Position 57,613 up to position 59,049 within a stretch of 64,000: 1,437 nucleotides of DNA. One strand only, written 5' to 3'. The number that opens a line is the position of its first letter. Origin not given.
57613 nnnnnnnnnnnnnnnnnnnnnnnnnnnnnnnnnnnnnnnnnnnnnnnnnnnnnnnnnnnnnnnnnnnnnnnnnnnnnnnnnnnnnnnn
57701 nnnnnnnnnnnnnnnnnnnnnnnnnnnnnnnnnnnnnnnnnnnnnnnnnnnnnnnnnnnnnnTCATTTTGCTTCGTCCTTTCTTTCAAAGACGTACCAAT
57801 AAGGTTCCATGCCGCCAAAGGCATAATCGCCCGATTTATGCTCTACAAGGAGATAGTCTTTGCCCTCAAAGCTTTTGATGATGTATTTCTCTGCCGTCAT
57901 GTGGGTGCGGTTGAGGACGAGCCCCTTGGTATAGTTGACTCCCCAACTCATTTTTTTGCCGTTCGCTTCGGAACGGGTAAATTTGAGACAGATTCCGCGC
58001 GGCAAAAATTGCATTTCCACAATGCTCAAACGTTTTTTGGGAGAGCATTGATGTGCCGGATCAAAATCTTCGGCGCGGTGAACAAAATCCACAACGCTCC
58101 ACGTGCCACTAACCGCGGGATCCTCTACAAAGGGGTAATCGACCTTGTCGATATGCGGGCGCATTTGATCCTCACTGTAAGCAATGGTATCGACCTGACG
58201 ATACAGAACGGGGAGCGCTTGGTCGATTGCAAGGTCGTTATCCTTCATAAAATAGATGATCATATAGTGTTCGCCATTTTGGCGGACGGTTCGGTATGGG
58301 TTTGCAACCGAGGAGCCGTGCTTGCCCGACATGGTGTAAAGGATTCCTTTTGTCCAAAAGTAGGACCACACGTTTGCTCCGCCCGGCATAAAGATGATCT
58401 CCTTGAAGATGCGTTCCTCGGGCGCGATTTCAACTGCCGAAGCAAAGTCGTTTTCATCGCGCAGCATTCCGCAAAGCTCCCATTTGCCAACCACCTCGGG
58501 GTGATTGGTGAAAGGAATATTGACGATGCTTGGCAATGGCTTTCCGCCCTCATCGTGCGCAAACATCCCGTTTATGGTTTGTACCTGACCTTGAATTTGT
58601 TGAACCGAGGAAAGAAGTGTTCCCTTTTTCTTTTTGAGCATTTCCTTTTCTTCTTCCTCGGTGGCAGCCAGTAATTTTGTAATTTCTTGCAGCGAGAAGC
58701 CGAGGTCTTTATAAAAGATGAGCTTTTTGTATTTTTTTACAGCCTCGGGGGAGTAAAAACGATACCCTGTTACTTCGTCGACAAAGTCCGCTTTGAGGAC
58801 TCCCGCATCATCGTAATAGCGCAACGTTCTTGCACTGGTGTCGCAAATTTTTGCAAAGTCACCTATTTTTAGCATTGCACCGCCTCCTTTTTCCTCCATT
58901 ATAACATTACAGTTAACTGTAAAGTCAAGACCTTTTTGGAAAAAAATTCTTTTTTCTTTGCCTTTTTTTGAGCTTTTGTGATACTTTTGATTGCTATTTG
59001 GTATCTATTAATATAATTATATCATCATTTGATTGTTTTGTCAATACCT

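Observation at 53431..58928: MerR-controlled, AT-rich eight-gene operon of unrecognisable membrane proteins: best candidate for an undescribed system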

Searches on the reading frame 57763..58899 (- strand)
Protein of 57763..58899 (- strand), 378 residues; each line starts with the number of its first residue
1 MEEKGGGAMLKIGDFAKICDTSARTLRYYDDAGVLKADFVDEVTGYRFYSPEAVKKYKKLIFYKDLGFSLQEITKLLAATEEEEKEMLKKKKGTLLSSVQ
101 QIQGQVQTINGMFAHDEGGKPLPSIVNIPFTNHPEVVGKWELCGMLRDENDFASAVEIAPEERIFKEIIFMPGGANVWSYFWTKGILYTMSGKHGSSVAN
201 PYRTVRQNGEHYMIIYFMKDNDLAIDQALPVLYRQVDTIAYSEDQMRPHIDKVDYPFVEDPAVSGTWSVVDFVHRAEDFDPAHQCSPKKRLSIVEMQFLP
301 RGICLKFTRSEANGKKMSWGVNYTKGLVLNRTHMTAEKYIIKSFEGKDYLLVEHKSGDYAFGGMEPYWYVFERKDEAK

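Call 3: search_protein_families(library=pfam, proteins=[window:57763-58899:-], max_evalue=0.1)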
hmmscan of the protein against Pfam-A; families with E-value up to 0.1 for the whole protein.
window:57763-58899:- (378 aa): 3 families
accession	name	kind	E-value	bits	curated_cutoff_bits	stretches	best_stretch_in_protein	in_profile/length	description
PF13411.12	MerR_1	-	5.4e-12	46.1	21.6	1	11-79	2-68/69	MerR HTH family regulatory protein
PF00376.29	MerR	-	4.7e-09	36.4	28.2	1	11-49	1-38/38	MerR family regulatory protein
PF09278.17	MerR-DNA-bind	-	0.0019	19.2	25.4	1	63-103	10-56/65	MerR, DNA binding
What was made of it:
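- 57763..58875 (-): MerR-family activator, 370 aa: HTH plus coiled coil (residues 1-105), a low-confidence linker, then two tandem GxW beta-barrels (about 125-240 and 250-370). Pfam MerR_1 46 bits (call 3).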

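Call 4: search_protein_families(library=ncbifam, proteins=[window:57763-58899:-], max_evalue=0.1)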
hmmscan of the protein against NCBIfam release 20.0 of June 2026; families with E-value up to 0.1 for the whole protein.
window:57763-58899:- (378 aa): 13 families
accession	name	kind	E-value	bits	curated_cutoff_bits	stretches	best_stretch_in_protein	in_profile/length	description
NF007069.0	PRK09514.1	equivalog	4.3e-15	55.9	143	1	9-112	1-103/141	Zn(2+)-responsive transcriptional regulator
TIGR02043.1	ZntR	equivalog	2e-14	53.9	167.95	1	9-110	1-101/131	Zn(2+)-responsive transcriptional regulator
NF053782.1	ChlnTransRegdde3219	equivalog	4e-13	49.5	450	1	11-104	8-100/278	choline utilization transcriptional activator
TIGR02044.1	CueR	equivalog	1.3e-11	44.6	147.4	1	11-112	2-101/127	Cu(I)-responsive transcriptional regulator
TIGR02051.1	MerR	equivalog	2.5e-11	43.9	150.85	1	11-101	1-90/124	mercury resistance transcriptional regulator MerR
TIGR02047.1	CadR-PbrR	equivalog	2.5e-07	30.8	151.45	1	10-87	1-77/127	Cd(II)/Pb(II)-responsive transcriptional regulator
NF007590.0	PRK10227.1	equivalog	1.2e-05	25.4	244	1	11-112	2-101/135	Cu(I)-responsive transcriptional regulator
NF010315.0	PRK13752.1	subfamily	0.00026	21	261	1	10-79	8-76/144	mercury resistance transcriptional regulator MerR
NF047375.1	HeatShock_HspR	equivalog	0.00026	20.9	105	1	11-95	5-86/92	heat shock protein transcriptional repressor HspR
NF011617.0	PRK15043.1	equivalog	0.0017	17.7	417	1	8-101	2-94/243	HTH-type transcriptional regulator MlrA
NF041849.1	trans_regNmlR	equivalog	0.0056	16.7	175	1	12-108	3-97/117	stress response transcriptional regulator NmlR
NF053740.1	TransRegTnrAGPos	equivalog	0.057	13.6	140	0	10-92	13-93/108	hypothetical protein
TIGR01950.1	SoxR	equivalog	0.077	12.8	116.9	0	10-84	2-74/142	redox-sensitive transcriptional activator SoxR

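Call 5: search_protein_families(library=padloc, proteins=[window:57763-58899:-], max_evalue=0.1)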
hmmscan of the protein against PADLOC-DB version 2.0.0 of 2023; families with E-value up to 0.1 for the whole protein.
window:57763-58899:- (378 aa): 1 family
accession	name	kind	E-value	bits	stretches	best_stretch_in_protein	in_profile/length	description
PDLC04133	mad1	-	7.8e-09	33.7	1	9-62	5-55/60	mads_1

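Call 20: find_homologous_proteins(query=window:57763-58875:-, max_evalue=0.001)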
Query window:57763-58875:- (370 aa): 315 proteins with E <= 0.001 among 1567 candidates; the best 120 are listed.
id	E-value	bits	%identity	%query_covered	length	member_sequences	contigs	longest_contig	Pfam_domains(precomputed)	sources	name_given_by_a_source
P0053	2.8e-245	831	96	100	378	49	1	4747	PF00376.30,PF13411.13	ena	-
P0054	6.4e-220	748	85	100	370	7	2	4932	PF00376.30,PF13411.13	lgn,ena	-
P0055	7.5e-219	744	85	100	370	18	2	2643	PF00376.30,PF13411.13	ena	-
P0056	8.5e-217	738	85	100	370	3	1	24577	PF00376.30,PF13411.13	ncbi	-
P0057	2.7e-209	713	81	100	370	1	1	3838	PF00376.30,PF13411.13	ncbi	-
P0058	5.6e-206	702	79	100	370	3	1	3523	PF00376.30,PF13411.13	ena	-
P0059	6.2e-202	689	79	100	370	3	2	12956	PF00376.30,PF13411.13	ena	-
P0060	4.1e-199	679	79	100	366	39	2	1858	PF00376.30,PF13411.13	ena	-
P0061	3.8e-197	673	79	100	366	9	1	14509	PF00376.30,PF13411.13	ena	-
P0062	5.3e-187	639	74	99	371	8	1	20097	PF00376.30,PF13411.13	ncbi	-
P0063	8.6e-185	632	73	99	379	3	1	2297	PF00376.30,PF13411.13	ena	-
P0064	1.1e-172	592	68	100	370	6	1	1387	PF00376.30,PF13411.13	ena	-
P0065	9.8e-171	586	69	99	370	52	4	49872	PF00376.30,PF13411.13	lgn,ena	-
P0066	4.4e-169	581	67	100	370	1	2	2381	PF00376.30,PF13411.13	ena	-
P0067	1.9e-168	578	67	100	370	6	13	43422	PF00376.30,PF13411.13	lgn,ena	-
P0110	8.6e-114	399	50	99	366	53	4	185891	PF00376.30,PF13411.13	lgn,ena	-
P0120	2.7e-111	390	48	99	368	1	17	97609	PF00376.30,PF13411.13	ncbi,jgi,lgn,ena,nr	ncbi:MAG: MerR family transcriptional regulator [Ruminococcaceae bacterium]|nr:MerR family transcrip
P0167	3.5e-98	347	44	99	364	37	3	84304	PF00376.30,PF13411.13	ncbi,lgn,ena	-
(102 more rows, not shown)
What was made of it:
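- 57763..58875 (-): At least 315 clusters of full-length relatives (call 20).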

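Call 21: find_encoding_contigs(protein=P0110, flank=7000, max_places=2)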
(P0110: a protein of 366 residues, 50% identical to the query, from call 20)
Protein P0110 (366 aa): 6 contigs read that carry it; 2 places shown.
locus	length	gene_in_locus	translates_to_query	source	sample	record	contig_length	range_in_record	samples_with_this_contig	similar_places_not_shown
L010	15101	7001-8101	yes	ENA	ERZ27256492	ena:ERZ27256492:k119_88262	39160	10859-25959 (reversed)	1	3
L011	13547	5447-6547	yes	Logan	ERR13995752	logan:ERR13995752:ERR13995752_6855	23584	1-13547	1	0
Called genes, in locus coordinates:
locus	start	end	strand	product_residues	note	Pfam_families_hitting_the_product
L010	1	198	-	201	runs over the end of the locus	PF08876:DUF1836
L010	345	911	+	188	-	PF02163:Peptidase_M50 (faint)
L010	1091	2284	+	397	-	PF00005:ABC_tran, PF08402:TOBE_2 (weak)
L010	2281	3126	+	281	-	PF00528:BPD_transp_1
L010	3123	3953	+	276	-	PF00528:BPD_transp_1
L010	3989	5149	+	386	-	PF01547:SBP_bac_1, PF13531:SBP_bac_11, PF13416:SBP_bac_8, PF13343:SBP_bac_6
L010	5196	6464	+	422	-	PF01764:Lipase_3 (weak)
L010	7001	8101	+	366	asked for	PF00376:MerR, PF13411:MerR_1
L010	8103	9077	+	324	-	-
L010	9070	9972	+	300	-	-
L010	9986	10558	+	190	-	-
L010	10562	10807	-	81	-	-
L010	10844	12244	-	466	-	PF00682:HMGL-like, PF02436:PYC_OADA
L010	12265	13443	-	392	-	PF03977:OAD_beta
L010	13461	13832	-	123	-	PF25984:BSH_YknX (faint), PF25973:BSH_CzcB (faint), PF25917:BSH_RND, PF00364:Biotin_lipoyl, PF25919:BSH_CusB (weak)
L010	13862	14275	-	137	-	PF04277:OAD_gamma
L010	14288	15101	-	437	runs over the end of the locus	PF01039:Carboxyl_trans, PF03255:ACCA (weak)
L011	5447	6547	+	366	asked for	PF00376:MerR, PF13411:MerR_1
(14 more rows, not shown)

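Call 22: find_encoding_contigs(protein=P0120, flank=7000, max_places=2)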
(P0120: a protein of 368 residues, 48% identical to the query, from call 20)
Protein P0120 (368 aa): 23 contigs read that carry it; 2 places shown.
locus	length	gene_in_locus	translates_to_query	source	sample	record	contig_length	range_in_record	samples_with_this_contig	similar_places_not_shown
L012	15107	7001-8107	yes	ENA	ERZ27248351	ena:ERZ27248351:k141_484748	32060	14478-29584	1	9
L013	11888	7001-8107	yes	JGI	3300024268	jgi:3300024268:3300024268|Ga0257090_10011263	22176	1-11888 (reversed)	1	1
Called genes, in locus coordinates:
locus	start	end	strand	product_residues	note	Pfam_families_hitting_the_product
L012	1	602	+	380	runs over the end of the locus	PF13579:Glyco_trans_4_4 (weak), PF02350:Epimerase_2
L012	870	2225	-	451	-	PF02878:PGM_PMM_I, PF02879:PGM_PMM_II, PF02880:PGM_PMM_III, PF00408:PGM_PMM_IV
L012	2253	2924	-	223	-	PF24894:Hexapep_GlmU (faint), PF00132:Hexapep (weak), PF25084:LbH_EIF2B, PF00132:Hexapep (weak), PF25087:GMPPB_C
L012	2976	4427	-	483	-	PF07833:Cu_amine_oxidN1 (weak), PF02557:VanY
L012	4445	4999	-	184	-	PF06962:rRNA_methylase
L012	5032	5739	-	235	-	PF19538:DUF6062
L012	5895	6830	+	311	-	PF07934:OGG_N, PF00730:HhH-GPD (weak)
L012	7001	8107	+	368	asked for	PF00376:MerR, PF13411:MerR_1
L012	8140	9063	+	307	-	PF00326:Peptidase_S9 (weak), PF20434:BD-FAE (weak)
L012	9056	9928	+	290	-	-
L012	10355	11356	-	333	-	-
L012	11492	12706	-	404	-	PF00180:Iso_dh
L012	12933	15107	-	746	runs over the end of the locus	PF00330:Aconitase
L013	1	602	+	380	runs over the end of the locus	PF13579:Glyco_trans_4_4 (weak), PF02350:Epimerase_2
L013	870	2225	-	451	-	PF02878:PGM_PMM_I, PF02879:PGM_PMM_II, PF02880:PGM_PMM_III, PF00408:PGM_PMM_IV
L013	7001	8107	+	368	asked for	PF00376:MerR, PF13411:MerR_1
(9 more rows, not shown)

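Call 23: find_encoding_contigs(protein=P0167, flank=7000, max_places=2)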
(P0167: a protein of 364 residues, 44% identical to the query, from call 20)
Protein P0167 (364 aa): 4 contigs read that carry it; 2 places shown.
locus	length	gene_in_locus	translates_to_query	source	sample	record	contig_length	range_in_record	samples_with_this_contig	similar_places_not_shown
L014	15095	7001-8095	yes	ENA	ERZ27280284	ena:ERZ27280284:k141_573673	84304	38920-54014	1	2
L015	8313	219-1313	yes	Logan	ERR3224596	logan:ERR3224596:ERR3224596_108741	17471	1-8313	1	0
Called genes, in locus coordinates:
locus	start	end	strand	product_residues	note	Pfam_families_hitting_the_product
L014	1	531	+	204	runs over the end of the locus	-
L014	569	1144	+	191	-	PF13353:Fer4_12, PF04055:Radical_SAM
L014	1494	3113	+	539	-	-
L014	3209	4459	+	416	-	PF06134:RhaA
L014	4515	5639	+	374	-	PF01408:GFO_IDH_MocA, PF21252:Glyco_hydro_109_C, PF22725:GFO_IDH_MocA_C3 (weak)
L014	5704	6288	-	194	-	-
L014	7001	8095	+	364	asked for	PF00376:MerR, PF13411:MerR_1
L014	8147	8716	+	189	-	-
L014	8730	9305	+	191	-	-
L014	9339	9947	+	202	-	-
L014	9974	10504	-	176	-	-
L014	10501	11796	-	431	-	PF01078:Mg_chelatase (faint), PF05496:RuvB_N, PF14532:Sigma54_activ_2 (weak), PF00004:AAA, PF07728:AAA_5 (faint), PF16193:AAA_assoc_2, PF12002:MgsA_C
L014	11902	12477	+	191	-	PF22043:DUF6935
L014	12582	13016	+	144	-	-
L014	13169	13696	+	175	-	PF04542:Sigma70_r2, PF08281:Sigma70_r4_2, PF04545:Sigma70_r4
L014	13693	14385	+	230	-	PF14285:DUF4367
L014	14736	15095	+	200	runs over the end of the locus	-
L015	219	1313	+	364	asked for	PF00376:MerR, PF13411:MerR_1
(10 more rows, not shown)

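Call 34: search_solved_structures(query=A3, max_evalue=1)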
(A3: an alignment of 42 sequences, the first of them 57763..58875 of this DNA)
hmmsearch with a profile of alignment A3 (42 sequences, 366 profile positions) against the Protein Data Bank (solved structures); distinct sequences matched with E-value up to 1: 43.
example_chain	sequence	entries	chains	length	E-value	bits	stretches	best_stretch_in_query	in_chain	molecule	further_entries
6xl5_G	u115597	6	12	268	4.8e-20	74.9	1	3-113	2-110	MerR family transcriptional regulator EcmrR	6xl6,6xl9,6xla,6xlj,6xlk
1jbg_A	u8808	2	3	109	1.4e-19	73.4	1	4-103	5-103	transcription activator of multidrug-efflux transporter genes mta | transcription activator MtaN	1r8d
5xbt_A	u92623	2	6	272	4.5e-16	61.9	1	1-105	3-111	Probable transcriptional regulator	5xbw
5xql_A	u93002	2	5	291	5.2e-16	61.6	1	1-105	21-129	Multidrug-efflux transporter 1 regulator | C-di-GMP-binding multidrug transporter transcriptional regulator BrlR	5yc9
3qao_A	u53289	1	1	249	1.7e-15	59.9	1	2-125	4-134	MerR-like transcriptional regulator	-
3hh0_A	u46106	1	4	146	4.5e-15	58.5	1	4-119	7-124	Transcriptional regulator, MerR family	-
2vz4_A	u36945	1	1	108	4.1e-14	55.4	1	4-106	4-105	HTH-TYPE TRANSCRIPTIONAL ACTIVATOR TIPA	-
4ua1_A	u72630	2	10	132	4.5e-14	55.3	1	3-119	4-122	Regulatory protein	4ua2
3iao_A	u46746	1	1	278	5.6e-13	51.7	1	3-117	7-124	Multidrug-efflux transporter 1 regulator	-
3q5p_A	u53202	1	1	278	5.7e-13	51.6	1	3-117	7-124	Multidrug-efflux transporter 1 regulator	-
1exi_A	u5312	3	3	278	5.7e-13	51.6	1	3-117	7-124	MULTIDRUG-EFFLUX TRANSPORTER REGULATOR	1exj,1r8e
3d71_A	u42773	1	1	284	5.8e-13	51.6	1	3-117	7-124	Multidrug-efflux transporter 1 regulator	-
7ckq_G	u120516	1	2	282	5.9e-13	51.6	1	3-117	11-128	Multidrug-efflux transporter 1 regulator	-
3q1m_A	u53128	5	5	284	5.9e-13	51.6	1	3-117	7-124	Multidrug-efflux transporter 1 regulator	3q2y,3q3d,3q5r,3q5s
3d6y_A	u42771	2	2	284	5.9e-13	51.6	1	3-117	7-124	Multidrug-efflux transporter 1 regulator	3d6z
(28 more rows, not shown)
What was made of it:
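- On MerR family transcriptional activators: PDB profile alignments extend to residues 105-125 of MerR proteins (call 34).
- On BmrR/GyrI-like or TipAS-type multidrug MerR subfamilies: PDB profile hits stop at residue about 125 (call 34).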

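Call 37: find_related_loci(query=A3, collection=metagenome_contigs, flank=8000)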
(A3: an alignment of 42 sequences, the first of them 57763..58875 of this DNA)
Query A3 (370 aa) in metagenome_contigs; peptide patterns used: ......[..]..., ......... (x = any residue, [..] = any of these).
495 stretches matched a pattern; 185 encode a relative of the query (tblastn E <= 1e-3); the best 80 are kept; 80 distinct loci.
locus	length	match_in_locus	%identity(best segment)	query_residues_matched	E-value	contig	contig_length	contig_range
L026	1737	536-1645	78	1-370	0e+0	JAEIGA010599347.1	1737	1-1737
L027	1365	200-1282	68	6-366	0e+0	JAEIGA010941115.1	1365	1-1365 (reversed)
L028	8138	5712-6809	50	1-368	4e-121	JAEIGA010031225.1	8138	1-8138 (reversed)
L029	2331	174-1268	50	1-367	2e-126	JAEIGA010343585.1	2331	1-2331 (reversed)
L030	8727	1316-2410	49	1-367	1e-119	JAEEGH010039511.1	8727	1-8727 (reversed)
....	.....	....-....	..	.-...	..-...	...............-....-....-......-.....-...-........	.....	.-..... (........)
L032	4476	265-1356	50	1-366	7e-119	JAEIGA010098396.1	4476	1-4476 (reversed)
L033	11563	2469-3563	45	1-367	4e-102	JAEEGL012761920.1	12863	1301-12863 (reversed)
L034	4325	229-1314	44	1-366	3e-102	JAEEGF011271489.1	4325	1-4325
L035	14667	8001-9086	44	1-366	1e-100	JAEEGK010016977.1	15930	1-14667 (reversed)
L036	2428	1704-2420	44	1-239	2e-60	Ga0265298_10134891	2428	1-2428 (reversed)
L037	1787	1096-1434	87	1-113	2e-61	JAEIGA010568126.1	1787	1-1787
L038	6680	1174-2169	31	1-365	1e-47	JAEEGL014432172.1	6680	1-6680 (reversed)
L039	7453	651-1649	30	1-365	4e-46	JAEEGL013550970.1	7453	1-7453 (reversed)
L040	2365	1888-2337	51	1-150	4e-45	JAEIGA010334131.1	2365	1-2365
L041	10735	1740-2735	30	1-367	5e-43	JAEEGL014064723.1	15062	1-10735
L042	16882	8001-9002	30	1-367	3e-42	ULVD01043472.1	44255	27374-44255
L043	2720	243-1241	28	1-365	6e-42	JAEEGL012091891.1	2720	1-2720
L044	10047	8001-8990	30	1-365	1e-41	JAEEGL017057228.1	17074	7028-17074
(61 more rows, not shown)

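Call 44: predict_structure(alignment_id=A3)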
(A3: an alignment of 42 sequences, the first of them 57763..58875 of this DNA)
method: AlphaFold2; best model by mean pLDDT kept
length: 370 residues; sequences in the alignment: 42
mean_pLDDT: 81.4   pTM: 0.50
mean pLDDT of the five models: 81.4, 79.9, 78.4, 75.7, 73.8
residues with pLDDT >= 90: 113; 70-90: 189; 50-70: 43; < 50: 25
segments of 3 or more residues with pLDDT < 50: 104-118, 349-354
pLDDT, mean of each block of 10 residues (from residue 1): 85 85 85 84 86 85 88 87 84 67 49 45 83 93 90 79 77 87 63 93 93 66 95 74 78 95 91 87 88 92 77 92 82 93 76 61 77
secondary structure, 60 per line:
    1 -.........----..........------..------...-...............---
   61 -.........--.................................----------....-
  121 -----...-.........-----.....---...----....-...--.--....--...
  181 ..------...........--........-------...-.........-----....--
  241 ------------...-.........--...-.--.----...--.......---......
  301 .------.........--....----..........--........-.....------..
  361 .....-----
elements in order: H4-10 H15-24 E39-41 H43-57 H62-70 H73-105 H116-119 E130-138 E159-162 E172-175 E178-182 E189-199 E202-209 E221-229 H235-238 E257-265 E285-291 E295-301 E308-316 E319-322 E327-336 E339-346 H348-352 E359-365
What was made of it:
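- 57763..58875 (-): AF2 model pLDDT 81 (call 44).
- On MerR family transcriptional activators: AF2 helix 73-105 (call 44).
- On Lipocalin/calycin-like ligand-binding barrels (MerR sensor): Each repeat is beta-rich (call 44).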

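Call 46: search_protein_families(library=pfam, proteins=[L010:8103-9077:+, L010:9070-9972:+, L014:8147-8716:+, L014:8730-9305:+, L032:2706-3293:+], max_evalue=0.05)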
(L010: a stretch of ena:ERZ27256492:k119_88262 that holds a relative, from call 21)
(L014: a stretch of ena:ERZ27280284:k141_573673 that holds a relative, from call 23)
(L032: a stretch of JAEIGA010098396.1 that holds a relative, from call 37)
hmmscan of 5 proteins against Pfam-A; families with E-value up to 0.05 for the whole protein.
L010:8103-9077:+ (324 aa): 3 families
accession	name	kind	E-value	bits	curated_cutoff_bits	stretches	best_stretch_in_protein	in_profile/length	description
PF05448.18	AXE1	-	0.0084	15.4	21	0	164-227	158-214/321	Acetyl xylan esterase (AXE1)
PF20434.5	BD-FAE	-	0.0099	15.8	26.8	0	208-287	131-213/215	BD-FAE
PF00326.27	Peptidase_S9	-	0.013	15.4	22.6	1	154-295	36-176/213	Prolyl oligopeptidase family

L010:9070-9972:+ (300 aa): 0 families

L014:8147-8716:+ (189 aa): 0 families

L014:8730-9305:+ (191 aa): 0 families

L032:2706-3293:+ (195 aa): 1 family
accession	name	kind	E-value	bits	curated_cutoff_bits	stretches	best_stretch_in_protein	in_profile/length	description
PF10864.13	DUF2663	-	0.044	14.6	25.2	1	1-80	1-80/127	Protein of unknown function (DUF2663)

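Call 47: fold_search(model_id=the predicted structure, library=pdb)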
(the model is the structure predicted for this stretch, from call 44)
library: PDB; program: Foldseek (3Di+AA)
matches with E <= 10: 1047; with E <= 0.001: 25
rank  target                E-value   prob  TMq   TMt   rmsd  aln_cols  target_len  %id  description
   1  6xl5_G                1.2e-06  1.00  0.30  0.41  15.1       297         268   12  Cryo-EM structure of EcmrR-RNAP-promoter open complex (EcmrR-RPo) (released 2021-04-07)
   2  3d71_A                3.4e-06  1.00  0.29  0.38  12.7       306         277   13  Crystal structure of E253Q BMRR bound to 22 base pair promoter site (released 2008-08-26)
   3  3d70_A                3.6e-06  1.00  0.30  0.39  13.1       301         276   13  Crystal structure of E253A mutant of BMRR bound to 22-bp oligonucleotide (released 2008-08-26)
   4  1r8d_B                6.7e-06  1.00  0.26  0.83   1.8       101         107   30  Crystal Structure of MtaN Bound to DNA (released 2004-08-17)
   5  3d6y_A                8.3e-06  1.00  0.30  0.39  14.3       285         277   15  Crystal structure of R275E mutant of BMRR bound to DNA and berberine (released 2008-08-26)
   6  3q1m_A                8.3e-06  1.00  0.29  0.39  12.7       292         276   14  Crystal Structure of BmrR Dimer bound to DNA and the ligand 4-amino-quinaldine (released 2011-06-15)
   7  1r8d_A                9.3e-06  1.00  0.27  0.85   2.0       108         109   28  Crystal Structure of MtaN Bound to DNA (released 2004-08-17)
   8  3q5s_A                1.4e-05  1.00  0.29  0.38  13.2       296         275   13  Crystal structure of BmrR bound to Acetylcholine (released 2011-06-15)
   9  1jbg                  1.6e-05  1.00  0.27  0.88   1.9       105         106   28  Crystal Structure of MtaN, the Bacillus subtilis Multidrug Transporter Activator, N-terminus (released 2001-11-28)
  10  1exi_A                3.1e-05  1.00  0.31  0.41  16.6       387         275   12  CRYSTAL STRUCTURE OF TRANSCRIPTION ACTIVATOR BMRR, FROM B. SUBTILIS, BOUND TO 21 BASE PAIR BMR OPERATOR AND TPSB (released 2001-01-24)
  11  3hh0_A                3.5e-05  1.00  0.25  0.62   3.8       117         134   26  Crystal structure of a transcriptional regulator, MerR family from Bacillus cereus (released 2009-05-26)
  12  3iao                  3.5e-05  1.00  0.29  0.38  13.4       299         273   13  Conformational plasticity of the coiled coil domain of BmrR is required for bmr promoter binding-the unliganded structur (released 2010-04-14)
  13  2vz4_A                5.4e-05  1.00  0.22  0.67   3.7       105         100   25  The N-terminal domain of MerR-like protein TipAL bound to promoter DNA (released 2009-11-17)
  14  3hh0_C                7.5e-05  1.00  0.25  0.59   4.2       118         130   26  Crystal structure of a transcriptional regulator, MerR family from Bacillus cereus (released 2009-05-26)
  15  3hh0_B                7.9e-05  1.00  0.25  0.61   3.9       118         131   28  Crystal structure of a transcriptional regulator, MerR family from Bacillus cereus (released 2009-05-26)
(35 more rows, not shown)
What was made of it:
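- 57763..58875 (-): Foldseek: MtaN/BmrR/EcmrR at about 1e-6, beta-lactoglobulin at 2.6e-3 (call 47).
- On MerR family transcriptional activators: Foldseek to MtaN: TM 0.83-0.88 normalised to the target, rmsd 1.8-2.0 (call 47).
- On BmrR/GyrI-like or TipAS-type multidrug MerR subfamilies: The model shows two beta-barrels, with beta-lactoglobulin and BFA1 as the best matches outside the MerR hits (calls 44, 47).
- Closest known: Multidrug-sensing MerR activators. Same: The HTH and coiled-coil N-terminal domain matches by sequence and fold (calls 34, 47).
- The N-terminal domain is closest to the multidrug MerR proteins EcmrR, Mta, BrlR, BmrR, TipA and SkgA (calls 34, 47). Foldseek gives beta-lactoglobulin at E 2.6e-3 with probability 0.99, and the tandem-barrel protein BFA1 (call 47).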
